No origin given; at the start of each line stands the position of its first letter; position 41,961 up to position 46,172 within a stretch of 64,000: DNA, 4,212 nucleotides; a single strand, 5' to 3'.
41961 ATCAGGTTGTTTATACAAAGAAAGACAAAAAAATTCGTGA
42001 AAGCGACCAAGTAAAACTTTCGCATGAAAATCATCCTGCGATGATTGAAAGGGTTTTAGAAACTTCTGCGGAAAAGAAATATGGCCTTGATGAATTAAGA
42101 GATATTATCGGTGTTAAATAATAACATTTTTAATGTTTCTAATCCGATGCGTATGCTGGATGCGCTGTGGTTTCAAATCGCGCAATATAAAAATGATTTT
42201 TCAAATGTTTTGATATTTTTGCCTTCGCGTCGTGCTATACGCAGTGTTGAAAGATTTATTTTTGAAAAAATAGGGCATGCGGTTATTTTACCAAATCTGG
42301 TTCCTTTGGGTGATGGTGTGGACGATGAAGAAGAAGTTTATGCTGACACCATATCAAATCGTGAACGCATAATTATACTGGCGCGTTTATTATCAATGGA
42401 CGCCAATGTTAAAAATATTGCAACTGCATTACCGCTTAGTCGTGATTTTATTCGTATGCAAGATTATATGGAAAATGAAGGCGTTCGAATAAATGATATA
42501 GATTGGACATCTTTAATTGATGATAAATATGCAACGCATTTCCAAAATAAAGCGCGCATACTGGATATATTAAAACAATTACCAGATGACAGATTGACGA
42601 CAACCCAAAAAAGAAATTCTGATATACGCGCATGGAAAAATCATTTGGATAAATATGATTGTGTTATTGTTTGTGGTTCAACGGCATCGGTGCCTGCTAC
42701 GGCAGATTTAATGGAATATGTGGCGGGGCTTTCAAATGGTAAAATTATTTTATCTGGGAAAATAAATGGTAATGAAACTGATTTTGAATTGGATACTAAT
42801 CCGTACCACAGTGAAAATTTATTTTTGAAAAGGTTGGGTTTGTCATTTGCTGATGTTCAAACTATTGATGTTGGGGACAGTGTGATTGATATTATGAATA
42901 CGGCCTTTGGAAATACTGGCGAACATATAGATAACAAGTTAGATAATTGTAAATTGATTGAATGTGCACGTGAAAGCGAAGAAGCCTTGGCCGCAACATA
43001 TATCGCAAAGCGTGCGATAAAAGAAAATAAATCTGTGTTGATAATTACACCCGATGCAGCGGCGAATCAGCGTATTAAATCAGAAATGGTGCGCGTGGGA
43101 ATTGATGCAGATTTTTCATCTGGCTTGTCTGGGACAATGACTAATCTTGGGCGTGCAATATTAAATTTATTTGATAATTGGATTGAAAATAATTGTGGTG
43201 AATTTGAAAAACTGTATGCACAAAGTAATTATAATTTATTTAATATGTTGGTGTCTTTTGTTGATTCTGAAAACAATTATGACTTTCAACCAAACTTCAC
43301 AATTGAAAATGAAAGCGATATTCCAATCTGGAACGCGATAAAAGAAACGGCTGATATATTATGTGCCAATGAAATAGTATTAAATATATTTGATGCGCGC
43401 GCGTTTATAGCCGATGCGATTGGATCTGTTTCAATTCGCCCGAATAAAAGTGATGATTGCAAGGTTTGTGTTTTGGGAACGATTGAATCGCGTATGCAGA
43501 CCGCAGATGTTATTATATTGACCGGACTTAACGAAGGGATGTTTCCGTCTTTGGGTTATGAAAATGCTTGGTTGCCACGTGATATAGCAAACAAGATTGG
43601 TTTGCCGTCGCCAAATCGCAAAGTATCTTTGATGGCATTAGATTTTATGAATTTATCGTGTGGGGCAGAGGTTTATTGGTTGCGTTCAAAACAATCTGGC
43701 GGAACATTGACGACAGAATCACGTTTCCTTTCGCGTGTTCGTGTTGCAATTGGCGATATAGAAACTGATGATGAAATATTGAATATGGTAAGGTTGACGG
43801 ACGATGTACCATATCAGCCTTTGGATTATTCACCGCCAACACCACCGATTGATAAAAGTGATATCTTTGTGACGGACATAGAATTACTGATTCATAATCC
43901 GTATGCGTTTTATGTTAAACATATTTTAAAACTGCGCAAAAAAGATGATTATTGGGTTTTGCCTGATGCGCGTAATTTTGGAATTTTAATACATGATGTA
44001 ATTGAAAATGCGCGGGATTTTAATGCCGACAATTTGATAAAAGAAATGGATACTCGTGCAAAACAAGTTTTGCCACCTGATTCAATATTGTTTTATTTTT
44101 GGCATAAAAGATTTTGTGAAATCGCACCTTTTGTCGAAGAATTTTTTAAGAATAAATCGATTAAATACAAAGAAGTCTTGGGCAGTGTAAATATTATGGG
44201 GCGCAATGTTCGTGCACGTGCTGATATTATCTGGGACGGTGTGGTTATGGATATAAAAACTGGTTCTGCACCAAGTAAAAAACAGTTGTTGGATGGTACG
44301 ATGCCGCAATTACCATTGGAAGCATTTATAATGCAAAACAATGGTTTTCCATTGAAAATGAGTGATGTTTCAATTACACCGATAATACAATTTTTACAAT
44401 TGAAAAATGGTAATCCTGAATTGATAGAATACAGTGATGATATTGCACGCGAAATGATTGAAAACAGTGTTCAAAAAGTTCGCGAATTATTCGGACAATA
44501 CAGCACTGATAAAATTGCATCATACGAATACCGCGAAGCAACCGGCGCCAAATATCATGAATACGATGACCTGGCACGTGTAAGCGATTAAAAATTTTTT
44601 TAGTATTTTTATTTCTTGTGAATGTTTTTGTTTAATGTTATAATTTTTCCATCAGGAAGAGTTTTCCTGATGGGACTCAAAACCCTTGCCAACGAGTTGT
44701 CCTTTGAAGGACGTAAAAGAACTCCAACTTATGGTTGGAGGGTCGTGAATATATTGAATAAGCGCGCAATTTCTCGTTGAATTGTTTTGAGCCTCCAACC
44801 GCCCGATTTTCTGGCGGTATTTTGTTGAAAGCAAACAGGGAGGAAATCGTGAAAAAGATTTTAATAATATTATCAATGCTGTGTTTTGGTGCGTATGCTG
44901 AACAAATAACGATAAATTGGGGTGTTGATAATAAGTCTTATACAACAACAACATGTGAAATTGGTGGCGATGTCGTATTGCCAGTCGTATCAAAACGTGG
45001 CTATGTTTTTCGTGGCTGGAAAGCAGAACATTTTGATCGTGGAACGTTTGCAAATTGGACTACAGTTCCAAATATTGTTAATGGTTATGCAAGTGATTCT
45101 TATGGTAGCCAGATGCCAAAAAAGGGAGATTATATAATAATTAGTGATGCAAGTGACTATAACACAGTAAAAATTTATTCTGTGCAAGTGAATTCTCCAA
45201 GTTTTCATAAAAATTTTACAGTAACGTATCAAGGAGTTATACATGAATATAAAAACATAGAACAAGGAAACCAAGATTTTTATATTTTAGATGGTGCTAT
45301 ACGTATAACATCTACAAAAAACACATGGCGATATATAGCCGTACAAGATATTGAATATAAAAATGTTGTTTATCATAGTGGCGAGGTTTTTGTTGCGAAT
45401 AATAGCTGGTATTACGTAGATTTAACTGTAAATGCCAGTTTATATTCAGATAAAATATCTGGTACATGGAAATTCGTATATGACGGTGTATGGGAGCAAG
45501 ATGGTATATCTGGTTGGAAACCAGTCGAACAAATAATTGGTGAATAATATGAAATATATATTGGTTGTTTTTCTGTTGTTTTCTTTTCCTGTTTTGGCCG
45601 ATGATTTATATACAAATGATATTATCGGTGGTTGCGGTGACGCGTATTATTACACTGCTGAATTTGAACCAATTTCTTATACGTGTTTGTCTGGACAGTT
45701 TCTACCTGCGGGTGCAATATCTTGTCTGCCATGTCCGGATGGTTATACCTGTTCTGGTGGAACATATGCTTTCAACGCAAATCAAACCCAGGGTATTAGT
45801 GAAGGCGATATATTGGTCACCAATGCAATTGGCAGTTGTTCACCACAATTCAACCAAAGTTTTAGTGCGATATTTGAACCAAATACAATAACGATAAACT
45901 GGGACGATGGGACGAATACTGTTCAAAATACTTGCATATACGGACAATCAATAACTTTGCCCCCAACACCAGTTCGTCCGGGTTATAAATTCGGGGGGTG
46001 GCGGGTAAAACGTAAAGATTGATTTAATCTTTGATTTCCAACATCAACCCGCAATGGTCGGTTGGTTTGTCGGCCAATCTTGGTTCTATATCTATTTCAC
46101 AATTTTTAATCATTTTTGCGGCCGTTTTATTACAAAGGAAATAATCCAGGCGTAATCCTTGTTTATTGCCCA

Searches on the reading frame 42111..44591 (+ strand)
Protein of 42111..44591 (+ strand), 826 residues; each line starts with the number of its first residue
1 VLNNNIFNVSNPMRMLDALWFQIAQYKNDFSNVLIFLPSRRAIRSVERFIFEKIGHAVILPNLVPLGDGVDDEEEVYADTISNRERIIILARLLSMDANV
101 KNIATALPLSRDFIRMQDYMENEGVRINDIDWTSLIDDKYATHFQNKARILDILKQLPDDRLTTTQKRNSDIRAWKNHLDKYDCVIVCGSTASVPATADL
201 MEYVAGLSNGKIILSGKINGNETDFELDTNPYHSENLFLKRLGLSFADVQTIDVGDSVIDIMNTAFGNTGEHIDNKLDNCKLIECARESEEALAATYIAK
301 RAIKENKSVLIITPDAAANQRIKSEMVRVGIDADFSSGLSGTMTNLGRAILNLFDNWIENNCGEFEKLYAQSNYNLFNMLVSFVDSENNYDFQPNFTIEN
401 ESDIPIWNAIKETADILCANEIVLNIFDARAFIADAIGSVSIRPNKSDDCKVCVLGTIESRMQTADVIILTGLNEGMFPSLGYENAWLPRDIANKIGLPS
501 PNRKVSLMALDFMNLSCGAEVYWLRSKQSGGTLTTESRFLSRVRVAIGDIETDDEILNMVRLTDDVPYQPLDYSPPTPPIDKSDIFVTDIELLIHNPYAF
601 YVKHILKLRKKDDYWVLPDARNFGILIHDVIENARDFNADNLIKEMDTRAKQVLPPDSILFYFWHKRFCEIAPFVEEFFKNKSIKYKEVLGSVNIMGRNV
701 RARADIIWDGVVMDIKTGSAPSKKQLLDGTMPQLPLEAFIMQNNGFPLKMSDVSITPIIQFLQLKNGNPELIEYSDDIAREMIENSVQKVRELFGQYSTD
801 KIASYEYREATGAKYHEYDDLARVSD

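Call 64: find_homologous_proteins(query=window:42111-44591:+, max_evalue=1e-50)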
Query window:42111-44591:+ (826 aa): 769 proteins with E <= 1e-50 among 8000 candidates; the best 120 are listed.
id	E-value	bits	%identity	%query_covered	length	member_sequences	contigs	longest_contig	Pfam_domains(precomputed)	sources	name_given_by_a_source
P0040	0.0e+0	1851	100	99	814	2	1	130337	PF12705.14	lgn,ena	-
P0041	0.0e+0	1799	96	100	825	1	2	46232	PF12705.14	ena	-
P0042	0.0e+0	1773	96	99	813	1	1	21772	PF12705.14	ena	-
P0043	0.0e+0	1770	95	99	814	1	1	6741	PF12705.14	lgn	-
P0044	0.0e+0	1669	88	100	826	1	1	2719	PF12705.14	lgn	-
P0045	0.0e+0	1667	89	99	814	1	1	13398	PF12705.14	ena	-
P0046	0.0e+0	1645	89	98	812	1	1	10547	PF12705.14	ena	-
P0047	0.0e+0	1640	88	99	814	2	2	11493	PF12705.14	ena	-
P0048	0.0e+0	1622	87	99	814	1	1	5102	PF12705.14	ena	-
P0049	0.0e+0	1616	87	98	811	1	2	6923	PF12705.14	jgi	jgi:inactivated superfamily I helicase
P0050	0.0e+0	1609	85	100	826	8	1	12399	PF12705.14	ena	-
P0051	0.0e+0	1609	87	99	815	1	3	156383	PF12705.14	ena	-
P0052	0.0e+0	1609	86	99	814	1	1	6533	PF12705.14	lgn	-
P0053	0.0e+0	1604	86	99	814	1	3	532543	PF12705.14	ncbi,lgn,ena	-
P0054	0.0e+0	1599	86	99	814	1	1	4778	PF12705.14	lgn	-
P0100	0.0e+0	1471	77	100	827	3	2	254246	PF12705.14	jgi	-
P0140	0.0e+0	1388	73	100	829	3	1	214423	PF12705.14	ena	-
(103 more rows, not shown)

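Call 65: find_encoding_contigs(protein=P0053, flank=10000, max_places=1)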
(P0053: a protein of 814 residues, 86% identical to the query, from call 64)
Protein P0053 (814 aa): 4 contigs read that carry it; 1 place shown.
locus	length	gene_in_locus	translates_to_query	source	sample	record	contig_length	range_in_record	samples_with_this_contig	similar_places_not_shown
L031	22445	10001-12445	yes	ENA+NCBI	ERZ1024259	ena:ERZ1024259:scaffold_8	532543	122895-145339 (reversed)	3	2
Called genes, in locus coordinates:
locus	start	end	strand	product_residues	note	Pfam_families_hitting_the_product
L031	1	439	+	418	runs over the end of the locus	PF12704:MacB_PCD, PF02687:FtsX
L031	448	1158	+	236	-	PF00005:ABC_tran, PF02463:SMC_N (faint), PF13304:AAA_21 (faint)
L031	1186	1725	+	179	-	-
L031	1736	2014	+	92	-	-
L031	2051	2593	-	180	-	PF13302:Acetyltransf_3, PF13420:Acetyltransf_4, PF00583:Acetyltransf_1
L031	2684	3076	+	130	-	-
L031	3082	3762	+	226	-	PF00702:Hydrolase, PF13419:HAD_2, PF13242:Hydrolase_like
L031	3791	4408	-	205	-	-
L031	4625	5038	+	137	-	-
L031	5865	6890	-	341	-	PF00933:Glyco_hydro_3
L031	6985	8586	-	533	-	PF04348:LppC, PF13458:Peripla_BP_6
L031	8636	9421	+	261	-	PF00590:TP_methylase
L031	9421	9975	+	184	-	PF03193:RsgA_GTPase (weak), PF00350:Dynamin_N (faint), PF01926:MMR_HSR1, PF02421:FeoB_N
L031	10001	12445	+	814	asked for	PF12705:PDDEXK_1 (weak)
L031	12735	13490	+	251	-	-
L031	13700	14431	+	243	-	-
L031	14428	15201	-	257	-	PF03372:Exo_endo_phos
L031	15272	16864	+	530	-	PF00501:AMP-binding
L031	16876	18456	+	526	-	PF00501:AMP-binding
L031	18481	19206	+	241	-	PF00501:AMP-binding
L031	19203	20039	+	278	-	PF00501:AMP-binding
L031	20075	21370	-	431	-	PF10396:TrmE_N, PF12631:MnmE_helical, PF03193:RsgA_GTPase (faint), PF01926:MMR_HSR1, PF02421:FeoB_N, PF04548:AIG1 (faint)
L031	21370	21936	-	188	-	PF01330:RuvA_N, PF00633:HHH (faint), PF14520:HHH_5, PF07499:RuvA_C (weak)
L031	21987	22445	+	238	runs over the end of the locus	PF20772:TACO1_YebC_N, PF01709:Transcrip_reg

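Call 66: find_encoding_contigs(protein=P0100, flank=10000, max_places=1)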
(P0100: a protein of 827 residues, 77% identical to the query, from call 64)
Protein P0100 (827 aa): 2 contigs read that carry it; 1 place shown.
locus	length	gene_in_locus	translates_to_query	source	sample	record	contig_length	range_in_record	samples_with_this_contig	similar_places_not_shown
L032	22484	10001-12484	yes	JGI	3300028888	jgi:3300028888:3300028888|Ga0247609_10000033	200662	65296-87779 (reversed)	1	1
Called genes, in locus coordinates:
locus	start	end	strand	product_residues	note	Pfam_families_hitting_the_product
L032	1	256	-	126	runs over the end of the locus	-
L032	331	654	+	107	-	-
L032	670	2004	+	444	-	-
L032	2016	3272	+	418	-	PF12704:MacB_PCD, PF02687:FtsX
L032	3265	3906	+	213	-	-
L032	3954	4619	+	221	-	PF00005:ABC_tran, PF02463:SMC_N (faint), PF13304:AAA_21 (faint)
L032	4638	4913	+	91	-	-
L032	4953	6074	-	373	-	-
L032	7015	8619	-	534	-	PF04348:LppC, PF13458:Peripla_BP_6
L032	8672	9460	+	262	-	PF00590:TP_methylase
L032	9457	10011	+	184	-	PF03193:RsgA_GTPase (weak), PF00350:Dynamin_N (faint), PF01926:MMR_HSR1, PF02421:FeoB_N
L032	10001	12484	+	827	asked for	PF12705:PDDEXK_1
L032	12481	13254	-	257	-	PF03372:Exo_endo_phos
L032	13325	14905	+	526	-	PF00501:AMP-binding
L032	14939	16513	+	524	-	PF00501:AMP-binding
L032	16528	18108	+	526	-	PF00501:AMP-binding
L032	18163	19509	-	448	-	PF10396:TrmE_N, PF12631:MnmE_helical, PF03193:RsgA_GTPase (faint), PF01926:MMR_HSR1, PF02421:FeoB_N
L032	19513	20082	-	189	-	PF01330:RuvA_N, PF00633:HHH (faint), PF14520:HHH_5, PF07499:RuvA_C (faint)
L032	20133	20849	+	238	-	PF20772:TACO1_YebC_N, PF01709:Transcrip_reg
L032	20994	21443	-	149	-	PF02556:SecB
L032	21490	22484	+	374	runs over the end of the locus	PF03562:MltA, PF06725:3D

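Call 67: find_encoding_contigs(protein=P0140, flank=10000, max_places=1)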
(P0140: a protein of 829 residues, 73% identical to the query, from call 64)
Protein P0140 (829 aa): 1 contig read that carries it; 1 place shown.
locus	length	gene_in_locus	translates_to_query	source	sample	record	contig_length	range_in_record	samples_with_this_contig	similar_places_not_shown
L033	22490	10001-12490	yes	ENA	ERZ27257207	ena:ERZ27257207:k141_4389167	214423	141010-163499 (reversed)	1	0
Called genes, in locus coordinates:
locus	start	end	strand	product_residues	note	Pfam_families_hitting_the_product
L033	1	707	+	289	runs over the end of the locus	-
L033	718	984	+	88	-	-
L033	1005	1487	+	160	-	PF13671:AAA_33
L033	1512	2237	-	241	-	PF12674:Zn_ribbon_2, PF01243:PNPOx_N, PF16242:Pyrid_ox_like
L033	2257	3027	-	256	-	PF01048:PNP_UDP_1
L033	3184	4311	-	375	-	PF03572:Peptidase_S41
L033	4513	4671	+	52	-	-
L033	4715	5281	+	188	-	PF13302:Acetyltransf_3, PF00583:Acetyltransf_1 (weak), PF13420:Acetyltransf_4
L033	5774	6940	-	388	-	PF00933:Glyco_hydro_3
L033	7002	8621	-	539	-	PF04348:LppC, PF13458:Peripla_BP_6 (weak)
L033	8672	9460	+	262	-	PF00590:TP_methylase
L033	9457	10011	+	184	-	PF03193:RsgA_GTPase (weak), PF00350:Dynamin_N (faint), PF01926:MMR_HSR1, PF02421:FeoB_N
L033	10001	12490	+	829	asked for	PF12705:PDDEXK_1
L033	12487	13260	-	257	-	PF03372:Exo_endo_phos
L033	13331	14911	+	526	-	PF00501:AMP-binding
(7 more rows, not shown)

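Call 69: search_protein_families(library=pfam, proteins=[L031:12735-13490:+, L031:13700-14431:+, L032:4953-6074:-], max_evalue=0.1)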
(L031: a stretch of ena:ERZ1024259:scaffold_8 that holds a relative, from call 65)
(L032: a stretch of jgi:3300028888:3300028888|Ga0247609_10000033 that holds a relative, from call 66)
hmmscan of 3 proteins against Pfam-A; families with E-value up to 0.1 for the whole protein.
L031:12735-13490:+ (251 aa): 1 family
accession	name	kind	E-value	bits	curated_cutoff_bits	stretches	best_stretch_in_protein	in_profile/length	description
PF09479.16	Flg_new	-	0.00095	19.7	27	1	29-71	8-48/65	Listeria-Bacteroides repeat domain (List_Bact_rpt)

L031:13700-14431:+ (243 aa): 3 families
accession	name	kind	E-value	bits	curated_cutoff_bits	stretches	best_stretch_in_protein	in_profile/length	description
PF10891.13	DUF2719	-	0.017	15.4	26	1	39-97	19-77/81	Protein of unknown function (DUF2719)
PF22145.1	GtfA_EBD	-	0.041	14.2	27.9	1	28-67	53-91/97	GtfA extended beta-sheet domain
PF07562.20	NCD3G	-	0.091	13.1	38.9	0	104-126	31-53/54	Nine Cysteines Domain of family 3 GPCR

L032:4953-6074:- (373 aa): 0 families

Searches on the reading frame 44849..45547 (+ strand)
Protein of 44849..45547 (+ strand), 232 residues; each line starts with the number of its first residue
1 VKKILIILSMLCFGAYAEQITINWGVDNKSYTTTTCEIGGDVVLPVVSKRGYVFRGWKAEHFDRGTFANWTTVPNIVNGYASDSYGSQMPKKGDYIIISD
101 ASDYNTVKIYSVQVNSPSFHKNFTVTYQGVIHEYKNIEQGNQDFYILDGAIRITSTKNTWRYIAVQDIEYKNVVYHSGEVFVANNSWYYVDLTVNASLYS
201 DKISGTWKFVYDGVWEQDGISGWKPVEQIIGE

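Call 69: search_protein_families(library=pfam, proteins=[window:44849-45547:+], max_evalue=0.1)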
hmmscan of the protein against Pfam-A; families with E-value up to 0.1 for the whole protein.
window:44849-45547:+ (232 aa): 2 families
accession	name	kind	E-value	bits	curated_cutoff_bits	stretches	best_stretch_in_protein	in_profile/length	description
PF16723.11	DUF5065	-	0.011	16.4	26.8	1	91-181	72-152/156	Domain of unknown function (DUF5065)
PF09479.16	Flg_new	-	0.033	14.7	27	0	23-60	4-41/65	Listeria-Bacteroides repeat domain (List_Bact_rpt)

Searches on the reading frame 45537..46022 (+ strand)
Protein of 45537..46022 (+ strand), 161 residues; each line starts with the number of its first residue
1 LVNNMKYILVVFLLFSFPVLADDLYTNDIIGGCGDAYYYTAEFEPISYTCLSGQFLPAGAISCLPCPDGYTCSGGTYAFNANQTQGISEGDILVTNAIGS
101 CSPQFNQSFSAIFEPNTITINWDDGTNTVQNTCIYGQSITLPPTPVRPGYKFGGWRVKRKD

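Call 69: search_protein_families(library=pfam, proteins=[window:45537-46022:+], max_evalue=0.1)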
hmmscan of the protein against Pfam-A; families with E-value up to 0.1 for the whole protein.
window:45537-46022:+ (161 aa): 3 families
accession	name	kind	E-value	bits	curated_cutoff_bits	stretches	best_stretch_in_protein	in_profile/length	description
PF09479.16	Flg_new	-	2.8e-08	34.2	27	1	117-155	2-38/65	Listeria-Bacteroides repeat domain (List_Bact_rpt)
PF18998.6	Flg_new_2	-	0.0055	17.1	23.6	1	119-158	4-43/73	Divergent InlB B-repeat domain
PF24634.1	DUF7631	-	0.034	15.1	27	1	61-75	4-18/50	Domain of unknown function (DUF7631)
